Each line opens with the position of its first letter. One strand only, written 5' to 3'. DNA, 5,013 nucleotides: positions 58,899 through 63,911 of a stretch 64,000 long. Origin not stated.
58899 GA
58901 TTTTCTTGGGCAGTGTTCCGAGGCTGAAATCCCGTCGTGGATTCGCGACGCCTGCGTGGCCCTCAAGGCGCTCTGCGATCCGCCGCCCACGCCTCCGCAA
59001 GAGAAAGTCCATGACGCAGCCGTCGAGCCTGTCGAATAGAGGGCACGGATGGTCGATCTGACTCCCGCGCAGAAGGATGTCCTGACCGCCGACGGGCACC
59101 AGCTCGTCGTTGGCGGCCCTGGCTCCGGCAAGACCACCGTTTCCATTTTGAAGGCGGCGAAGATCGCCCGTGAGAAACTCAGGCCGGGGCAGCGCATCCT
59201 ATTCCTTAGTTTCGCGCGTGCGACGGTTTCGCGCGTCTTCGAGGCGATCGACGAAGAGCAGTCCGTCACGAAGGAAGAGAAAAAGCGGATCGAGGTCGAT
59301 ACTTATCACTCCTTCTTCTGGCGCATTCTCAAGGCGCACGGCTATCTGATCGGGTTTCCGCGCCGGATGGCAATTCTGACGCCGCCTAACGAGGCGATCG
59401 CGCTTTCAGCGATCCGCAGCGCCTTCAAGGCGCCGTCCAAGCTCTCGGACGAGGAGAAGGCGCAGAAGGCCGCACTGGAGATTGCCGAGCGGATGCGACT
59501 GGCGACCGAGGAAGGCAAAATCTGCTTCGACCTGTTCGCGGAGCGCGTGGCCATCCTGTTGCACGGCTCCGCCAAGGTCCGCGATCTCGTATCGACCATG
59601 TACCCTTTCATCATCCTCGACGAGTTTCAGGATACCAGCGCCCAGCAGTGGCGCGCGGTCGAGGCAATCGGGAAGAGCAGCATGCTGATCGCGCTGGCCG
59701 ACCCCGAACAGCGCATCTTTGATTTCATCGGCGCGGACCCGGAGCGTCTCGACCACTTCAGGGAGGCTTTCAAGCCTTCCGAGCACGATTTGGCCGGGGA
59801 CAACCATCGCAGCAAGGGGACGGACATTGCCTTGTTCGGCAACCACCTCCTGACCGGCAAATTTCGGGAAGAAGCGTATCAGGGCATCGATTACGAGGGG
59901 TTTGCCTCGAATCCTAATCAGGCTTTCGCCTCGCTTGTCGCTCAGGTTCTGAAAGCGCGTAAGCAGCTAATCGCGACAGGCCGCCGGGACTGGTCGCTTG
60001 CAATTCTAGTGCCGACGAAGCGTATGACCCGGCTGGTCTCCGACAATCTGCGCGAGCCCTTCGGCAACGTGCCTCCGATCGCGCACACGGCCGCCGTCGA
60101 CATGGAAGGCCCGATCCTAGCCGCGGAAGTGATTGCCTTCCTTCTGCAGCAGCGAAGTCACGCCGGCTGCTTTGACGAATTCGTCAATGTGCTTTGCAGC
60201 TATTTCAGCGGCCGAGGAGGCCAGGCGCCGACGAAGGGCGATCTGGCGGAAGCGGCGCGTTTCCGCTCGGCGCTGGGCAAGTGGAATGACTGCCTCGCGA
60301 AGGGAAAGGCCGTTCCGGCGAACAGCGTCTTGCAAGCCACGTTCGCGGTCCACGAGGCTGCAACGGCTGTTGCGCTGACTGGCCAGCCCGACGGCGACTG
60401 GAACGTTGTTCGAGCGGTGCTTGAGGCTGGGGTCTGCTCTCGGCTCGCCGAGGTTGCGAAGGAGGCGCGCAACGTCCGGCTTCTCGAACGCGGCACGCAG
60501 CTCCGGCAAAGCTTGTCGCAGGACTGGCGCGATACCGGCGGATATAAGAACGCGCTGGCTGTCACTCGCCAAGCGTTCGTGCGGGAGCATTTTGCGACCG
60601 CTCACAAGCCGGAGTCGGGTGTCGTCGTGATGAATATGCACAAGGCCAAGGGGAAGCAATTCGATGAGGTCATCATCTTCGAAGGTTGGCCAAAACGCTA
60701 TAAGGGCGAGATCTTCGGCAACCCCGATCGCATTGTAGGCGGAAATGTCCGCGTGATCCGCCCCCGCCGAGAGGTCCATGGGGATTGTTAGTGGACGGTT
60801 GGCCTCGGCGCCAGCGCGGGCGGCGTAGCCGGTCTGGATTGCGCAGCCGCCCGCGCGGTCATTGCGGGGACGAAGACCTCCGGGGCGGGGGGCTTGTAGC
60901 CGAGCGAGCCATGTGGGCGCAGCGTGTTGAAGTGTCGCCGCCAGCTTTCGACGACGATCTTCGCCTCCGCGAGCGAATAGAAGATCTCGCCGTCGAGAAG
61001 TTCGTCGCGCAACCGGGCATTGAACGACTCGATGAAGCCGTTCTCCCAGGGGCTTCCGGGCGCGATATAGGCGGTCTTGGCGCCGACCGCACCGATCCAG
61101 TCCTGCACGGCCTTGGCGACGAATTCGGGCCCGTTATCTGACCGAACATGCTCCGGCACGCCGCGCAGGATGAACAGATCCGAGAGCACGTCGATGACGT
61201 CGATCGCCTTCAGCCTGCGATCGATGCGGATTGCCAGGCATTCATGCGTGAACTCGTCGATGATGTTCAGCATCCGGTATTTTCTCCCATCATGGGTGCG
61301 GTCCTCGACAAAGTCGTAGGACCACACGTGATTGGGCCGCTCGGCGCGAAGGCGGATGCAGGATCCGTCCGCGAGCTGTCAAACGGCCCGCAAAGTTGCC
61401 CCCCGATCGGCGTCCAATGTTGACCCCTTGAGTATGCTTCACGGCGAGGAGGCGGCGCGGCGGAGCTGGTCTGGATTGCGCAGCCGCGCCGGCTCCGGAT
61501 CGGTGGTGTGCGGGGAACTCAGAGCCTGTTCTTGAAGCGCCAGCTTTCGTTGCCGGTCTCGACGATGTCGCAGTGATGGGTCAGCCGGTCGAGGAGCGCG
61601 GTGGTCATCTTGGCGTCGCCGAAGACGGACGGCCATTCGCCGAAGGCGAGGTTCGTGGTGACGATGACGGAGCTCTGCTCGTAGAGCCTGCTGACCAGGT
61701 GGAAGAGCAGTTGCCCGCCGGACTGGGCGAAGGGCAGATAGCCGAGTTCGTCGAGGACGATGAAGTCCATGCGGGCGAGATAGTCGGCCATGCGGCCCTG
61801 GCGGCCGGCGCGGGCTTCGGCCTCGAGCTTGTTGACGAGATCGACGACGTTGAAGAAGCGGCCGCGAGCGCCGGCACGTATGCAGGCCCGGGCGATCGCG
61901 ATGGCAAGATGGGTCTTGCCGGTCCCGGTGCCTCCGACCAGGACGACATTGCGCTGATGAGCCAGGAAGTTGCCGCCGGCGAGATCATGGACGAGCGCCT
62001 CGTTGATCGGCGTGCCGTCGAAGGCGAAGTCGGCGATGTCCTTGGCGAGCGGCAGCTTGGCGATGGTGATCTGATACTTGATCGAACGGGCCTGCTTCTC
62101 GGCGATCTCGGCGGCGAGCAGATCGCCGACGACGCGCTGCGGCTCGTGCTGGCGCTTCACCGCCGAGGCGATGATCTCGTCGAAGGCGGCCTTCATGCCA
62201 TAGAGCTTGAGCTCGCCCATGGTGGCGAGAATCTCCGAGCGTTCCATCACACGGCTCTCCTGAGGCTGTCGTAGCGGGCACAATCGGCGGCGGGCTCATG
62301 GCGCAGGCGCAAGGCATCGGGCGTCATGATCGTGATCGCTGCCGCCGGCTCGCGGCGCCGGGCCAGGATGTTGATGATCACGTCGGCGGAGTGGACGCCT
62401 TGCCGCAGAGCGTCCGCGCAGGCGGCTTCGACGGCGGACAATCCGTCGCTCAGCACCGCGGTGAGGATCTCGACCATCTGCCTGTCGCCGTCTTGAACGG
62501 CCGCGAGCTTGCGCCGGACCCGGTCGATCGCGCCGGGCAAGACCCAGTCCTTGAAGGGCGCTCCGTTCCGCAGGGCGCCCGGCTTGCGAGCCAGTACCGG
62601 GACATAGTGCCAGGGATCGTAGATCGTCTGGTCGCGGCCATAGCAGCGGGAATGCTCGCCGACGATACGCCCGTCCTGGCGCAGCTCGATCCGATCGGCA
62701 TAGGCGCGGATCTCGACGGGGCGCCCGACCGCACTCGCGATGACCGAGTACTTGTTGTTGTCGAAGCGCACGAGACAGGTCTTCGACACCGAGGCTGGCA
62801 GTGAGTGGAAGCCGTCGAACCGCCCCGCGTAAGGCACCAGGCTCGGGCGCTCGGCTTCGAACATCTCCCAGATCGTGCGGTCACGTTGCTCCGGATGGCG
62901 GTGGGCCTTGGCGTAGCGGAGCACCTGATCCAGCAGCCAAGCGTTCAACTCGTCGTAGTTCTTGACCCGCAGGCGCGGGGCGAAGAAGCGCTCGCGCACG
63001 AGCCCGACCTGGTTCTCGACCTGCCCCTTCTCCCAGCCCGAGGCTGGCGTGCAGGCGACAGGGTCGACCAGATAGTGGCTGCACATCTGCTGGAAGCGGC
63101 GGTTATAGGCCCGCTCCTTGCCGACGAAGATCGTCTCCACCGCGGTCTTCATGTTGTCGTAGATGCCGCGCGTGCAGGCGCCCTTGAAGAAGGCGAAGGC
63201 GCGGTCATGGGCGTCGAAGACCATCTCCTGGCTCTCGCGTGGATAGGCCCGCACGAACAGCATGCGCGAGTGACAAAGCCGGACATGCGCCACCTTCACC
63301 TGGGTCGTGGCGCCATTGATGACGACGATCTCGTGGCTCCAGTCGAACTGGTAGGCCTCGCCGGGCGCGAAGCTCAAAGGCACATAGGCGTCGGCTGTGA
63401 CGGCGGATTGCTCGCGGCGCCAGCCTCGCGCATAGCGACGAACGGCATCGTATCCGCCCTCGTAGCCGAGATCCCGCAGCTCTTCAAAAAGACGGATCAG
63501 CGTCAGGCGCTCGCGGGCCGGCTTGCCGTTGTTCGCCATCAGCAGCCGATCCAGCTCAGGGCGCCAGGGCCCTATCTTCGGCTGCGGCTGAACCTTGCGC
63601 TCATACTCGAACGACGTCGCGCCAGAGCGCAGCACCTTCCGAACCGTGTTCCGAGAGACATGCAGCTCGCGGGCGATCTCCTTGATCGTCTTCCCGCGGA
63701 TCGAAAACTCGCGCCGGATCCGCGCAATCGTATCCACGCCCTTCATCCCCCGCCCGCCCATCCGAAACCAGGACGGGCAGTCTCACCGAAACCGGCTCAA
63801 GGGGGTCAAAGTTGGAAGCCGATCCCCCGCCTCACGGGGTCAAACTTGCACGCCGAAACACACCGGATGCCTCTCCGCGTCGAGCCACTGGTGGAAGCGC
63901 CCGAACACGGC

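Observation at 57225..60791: OLD-family ATPase/TOPRIM gene + SF1 helicase pair (Gabija-like) with an atypical helicase decapitated by an IS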

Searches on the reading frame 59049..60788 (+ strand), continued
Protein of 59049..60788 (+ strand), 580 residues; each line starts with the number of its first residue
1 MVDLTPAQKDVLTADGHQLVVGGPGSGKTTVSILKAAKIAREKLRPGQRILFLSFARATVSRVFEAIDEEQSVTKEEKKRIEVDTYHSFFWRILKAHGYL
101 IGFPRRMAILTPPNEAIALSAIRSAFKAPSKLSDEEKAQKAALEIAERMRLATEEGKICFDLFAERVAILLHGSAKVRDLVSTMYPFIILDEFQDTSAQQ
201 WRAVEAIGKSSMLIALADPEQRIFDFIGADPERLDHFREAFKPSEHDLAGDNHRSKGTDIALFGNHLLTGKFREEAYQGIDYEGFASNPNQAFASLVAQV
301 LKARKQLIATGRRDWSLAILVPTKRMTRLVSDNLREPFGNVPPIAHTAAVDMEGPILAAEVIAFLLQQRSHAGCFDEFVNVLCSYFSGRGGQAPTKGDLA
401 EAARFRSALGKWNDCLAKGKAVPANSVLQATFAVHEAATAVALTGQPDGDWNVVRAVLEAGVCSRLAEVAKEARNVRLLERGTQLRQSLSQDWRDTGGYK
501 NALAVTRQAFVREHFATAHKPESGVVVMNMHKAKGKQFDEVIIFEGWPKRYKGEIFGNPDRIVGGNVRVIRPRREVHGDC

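Call 58: find_encoding_contigs(protein=P0006, flank=8000, max_places=3)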
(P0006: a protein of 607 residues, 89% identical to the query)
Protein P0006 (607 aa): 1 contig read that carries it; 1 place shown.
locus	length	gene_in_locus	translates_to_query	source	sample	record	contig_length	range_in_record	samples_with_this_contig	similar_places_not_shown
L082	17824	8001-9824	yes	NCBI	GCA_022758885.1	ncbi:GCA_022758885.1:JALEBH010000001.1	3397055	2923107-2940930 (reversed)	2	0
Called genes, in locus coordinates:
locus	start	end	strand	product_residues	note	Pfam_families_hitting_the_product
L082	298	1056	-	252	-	PF01965:DJ-1_PfpI, PF17124:ThiJ_like (faint)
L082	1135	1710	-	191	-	PF06041:DUF924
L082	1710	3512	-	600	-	PF00999:Na_H_Exchanger, PF02254:TrkA_N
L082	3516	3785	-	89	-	-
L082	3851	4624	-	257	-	PF00106:adh_short, PF08659:KR, PF13561:adh_short_C2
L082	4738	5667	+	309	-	PF00126:HTH_1, PF03466:LysR_substrate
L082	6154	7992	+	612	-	PF02463:SMC_N (faint), PF11398:DUF2813 (weak), PF13175:AAA_15, PF13476:AAA_23 (weak), PF13304:AAA_21 (weak), PF13175:AAA_15, PF20469:OLD-like_TOPRIM (weak)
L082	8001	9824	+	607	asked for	PF00580:UvrD-helicase, PF01443:Viral_helicase1 (faint), PF13245:AAA_19, PF00580:UvrD-helicase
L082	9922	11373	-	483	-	-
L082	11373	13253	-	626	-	PF13289:SIR2_2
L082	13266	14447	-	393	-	PF13784:Fic_N, PF02661:Fic, PF13412:HTH_24 (weak)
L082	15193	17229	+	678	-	PF02195:ParB_N, PF17762:HTH_ParB (faint)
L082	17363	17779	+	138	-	-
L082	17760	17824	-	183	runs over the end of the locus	PF13521:AAA_28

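Call 59: find_encoding_contigs(protein=P0052, flank=8000, max_places=3)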
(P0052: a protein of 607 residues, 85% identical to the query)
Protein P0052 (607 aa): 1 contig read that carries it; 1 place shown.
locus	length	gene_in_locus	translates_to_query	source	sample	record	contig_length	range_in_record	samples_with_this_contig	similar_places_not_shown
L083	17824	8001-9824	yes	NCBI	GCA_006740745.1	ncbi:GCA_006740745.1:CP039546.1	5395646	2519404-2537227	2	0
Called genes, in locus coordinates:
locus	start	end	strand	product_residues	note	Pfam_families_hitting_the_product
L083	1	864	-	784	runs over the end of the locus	-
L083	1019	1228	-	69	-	-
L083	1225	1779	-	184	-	-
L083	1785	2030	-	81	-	PF10073:GapR_DNA-bd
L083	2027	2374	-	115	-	-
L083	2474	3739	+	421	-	-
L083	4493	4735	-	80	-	-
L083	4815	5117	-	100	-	-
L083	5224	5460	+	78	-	PF13560:HTH_31 (weak), PF01381:HTH_3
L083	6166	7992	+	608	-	PF02463:SMC_N (faint), PF11398:DUF2813, PF13175:AAA_15, PF13476:AAA_23 (faint), PF13304:AAA_21 (weak), PF13175:AAA_15, PF20469:OLD-like_TOPRIM (weak)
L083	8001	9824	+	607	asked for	PF00580:UvrD-helicase, PF13245:AAA_19, PF00580:UvrD-helicase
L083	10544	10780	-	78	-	-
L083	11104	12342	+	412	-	PF12000:Glyco_trans_4_3, PF00534:Glycos_transf_1, PF13692:Glyco_trans_1_4, PF13524:Glyco_trans_1_2 (weak)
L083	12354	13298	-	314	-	PF10017:Methyltransf_33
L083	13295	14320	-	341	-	PF13489:Methyltransf_23 (faint), PF05175:MTS, PF06325:PrmA, PF13847:Methyltransf_31, PF08241:Methyltransf_11 (weak), PF08242:Methyltransf_12, PF13649:Methyltransf_25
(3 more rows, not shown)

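Call 66: search_protein_families(library=pfam, proteins=[L079:11380-12306:-, L079:12303-12602:-, L027:7811-8932:-], max_evalue=0.00001)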
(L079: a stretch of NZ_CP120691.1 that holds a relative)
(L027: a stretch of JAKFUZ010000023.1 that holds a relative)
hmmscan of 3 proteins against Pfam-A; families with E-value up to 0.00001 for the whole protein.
L079:11380-12306:- (309 aa): 3 families
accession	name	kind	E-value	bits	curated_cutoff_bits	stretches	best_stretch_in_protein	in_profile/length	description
PF13683.12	rve_3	-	7.9e-32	109.3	26.5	1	200-265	2-67/67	Integrase core domain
PF00665.32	rve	-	1.9e-19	70.2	32.6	1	115-211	3-102/102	Integrase core domain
PF13276.12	HTH_21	-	7.1e-10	39.4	28.1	1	48-98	6-58/60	HTH-like domain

L079:12303-12602:- (100 aa): 1 family
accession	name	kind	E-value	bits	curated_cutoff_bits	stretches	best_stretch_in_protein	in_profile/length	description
PF01527.26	HTH_Tnp_1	-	7.1e-27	93.9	24.1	1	14-83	2-75/75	Transposase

L027:7811-8932:- (374 aa): 3 families
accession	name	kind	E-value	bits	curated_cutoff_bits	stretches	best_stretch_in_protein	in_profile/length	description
PF05598.16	DUF772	-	5.3e-26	90.9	23.1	1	65-137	1-71/74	Transposase domain (DUF772)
PF01609.27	DDE_Tnp_1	-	8.2e-14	52.3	23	1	221-363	32-200/200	Transposase DDE domain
PF13751.12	DDE_Tnp_1_6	-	1.7e-08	35.2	25.1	1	305-366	61-124/125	Transposase DDE domain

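Call 88: search_protein_families(library=padloc, proteins=[L082:9925-11373:-, L082:11376-13253:-], max_evalue=0.00001)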
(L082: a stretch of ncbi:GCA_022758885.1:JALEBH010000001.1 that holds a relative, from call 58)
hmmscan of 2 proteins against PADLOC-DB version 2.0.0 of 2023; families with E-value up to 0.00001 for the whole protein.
L082:9925-11373:- (483 aa): 11 families
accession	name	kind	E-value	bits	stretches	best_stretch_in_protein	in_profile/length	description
PDLC02377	pAgo_I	-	4.4e-214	709.4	1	8-483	3-457/457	Class I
PDLC02436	pAgo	-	1.7e-123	410.8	1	16-482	10-459/460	-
PDLC02420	Aga_SIR2-PNTD1-PNTD2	-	8.9e-96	320.1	1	14-483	549-1010/1010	Class I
PDLC02384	pAgo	-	2.3e-95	318.8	1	16-483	571-1030/1030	-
PDLC02376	pAgo_I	-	4.4e-61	205.4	1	14-483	4-455/455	Class I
PDLC02378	pAgo_I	-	1.3e-42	144.2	2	197-482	234-492/493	Class I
PDLC02392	pAgo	-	3.5e-27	93.3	1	171-470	52-332/346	-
PDLC02397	pAgo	-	8.2e-19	65.9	1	135-464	283-561/578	-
PDLC02428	PprPIWI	-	7.7e-15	52.7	1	169-467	403-650/666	-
PDLC02379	pAgo_II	-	1.2e-12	45.1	1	15-226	289-473/724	Class II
PDLC02388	pAgo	-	1.2e-09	35.1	1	147-465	421-698/716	-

L082:11376-13253:- (626 aa): 7 families
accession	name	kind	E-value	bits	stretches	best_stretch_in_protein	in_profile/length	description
PDLC02401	Aga_SIR2-PNTD1-PNTD2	-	9.5e-221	732.1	1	42-614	1-521/524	Class I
PDLC02419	Aga_SIR2-PNTD1-PNTD2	-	4.3e-213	707.1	1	15-614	1-555/558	Class I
PDLC02420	Aga_SIR2-PNTD1-PNTD2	-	3.7e-60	202.2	1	4-439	2-423/1010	Class I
PDLC02384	pAgo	-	8.3e-51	171.3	1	22-304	22-293/1030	-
PDLC02402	Aga_SIR2-PNTD1-PNTD2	-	1e-25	88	1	25-299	18-283/876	Class I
PDLC05061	PDC-S65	-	7e-23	79.7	1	8-264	19-256/592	-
PDLC05060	PDC-S65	-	4.9e-15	53.4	1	113-237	27-141/503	-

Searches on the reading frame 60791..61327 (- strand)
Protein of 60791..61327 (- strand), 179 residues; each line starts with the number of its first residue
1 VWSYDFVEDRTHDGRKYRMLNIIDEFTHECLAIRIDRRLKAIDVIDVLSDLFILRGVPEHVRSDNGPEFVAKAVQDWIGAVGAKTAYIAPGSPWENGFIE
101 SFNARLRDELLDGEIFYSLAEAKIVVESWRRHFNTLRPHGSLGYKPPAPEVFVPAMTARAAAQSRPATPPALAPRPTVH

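Call 3: search_protein_families(library=pfam, proteins=[window:60791-61327:-], max_evalue=0.01)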
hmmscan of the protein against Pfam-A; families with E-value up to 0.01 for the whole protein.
window:60791-61327:- (179 aa): 3 families
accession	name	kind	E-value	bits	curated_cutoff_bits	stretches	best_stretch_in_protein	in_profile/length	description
PF13683.12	rve_3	-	2.7e-27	94.7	26.5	1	82-147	2-67/67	Integrase core domain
PF00665.32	rve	-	3.7e-18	66.1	32.6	1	1-93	7-102/102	Integrase core domain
PF13333.12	rve_2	-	0.0089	16.6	22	0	100-145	1-46/56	Integrase core domain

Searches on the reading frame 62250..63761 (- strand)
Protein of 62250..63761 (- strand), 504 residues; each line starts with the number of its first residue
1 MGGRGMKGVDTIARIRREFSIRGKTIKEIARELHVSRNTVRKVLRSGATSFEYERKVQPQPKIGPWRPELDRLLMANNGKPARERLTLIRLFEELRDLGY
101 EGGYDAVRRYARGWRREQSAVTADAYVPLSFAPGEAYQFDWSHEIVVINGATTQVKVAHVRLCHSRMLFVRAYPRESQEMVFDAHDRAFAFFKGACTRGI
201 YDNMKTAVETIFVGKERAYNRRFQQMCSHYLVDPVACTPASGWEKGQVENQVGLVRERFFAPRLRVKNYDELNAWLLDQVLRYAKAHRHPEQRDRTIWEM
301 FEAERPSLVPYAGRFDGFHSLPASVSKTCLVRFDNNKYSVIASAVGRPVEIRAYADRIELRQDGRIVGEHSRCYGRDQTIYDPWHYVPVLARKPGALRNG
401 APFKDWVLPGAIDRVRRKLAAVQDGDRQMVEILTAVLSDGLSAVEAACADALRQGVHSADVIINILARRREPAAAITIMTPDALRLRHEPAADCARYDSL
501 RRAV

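Call 66: search_protein_families(library=pfam, proteins=[window:62250-63761:-], max_evalue=0.00001)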
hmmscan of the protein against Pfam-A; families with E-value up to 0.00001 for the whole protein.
window:62250-63761:- (504 aa): 2 families
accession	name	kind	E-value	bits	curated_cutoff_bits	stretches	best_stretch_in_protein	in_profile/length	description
PF22483.2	Mu-transpos_C_2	-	3.2e-22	78.5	27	1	314-382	5-73/73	Mu transposase, C-terminal domain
PF00665.32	rve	-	6.6e-10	39.6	32.6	1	134-240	5-100/102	Integrase core domain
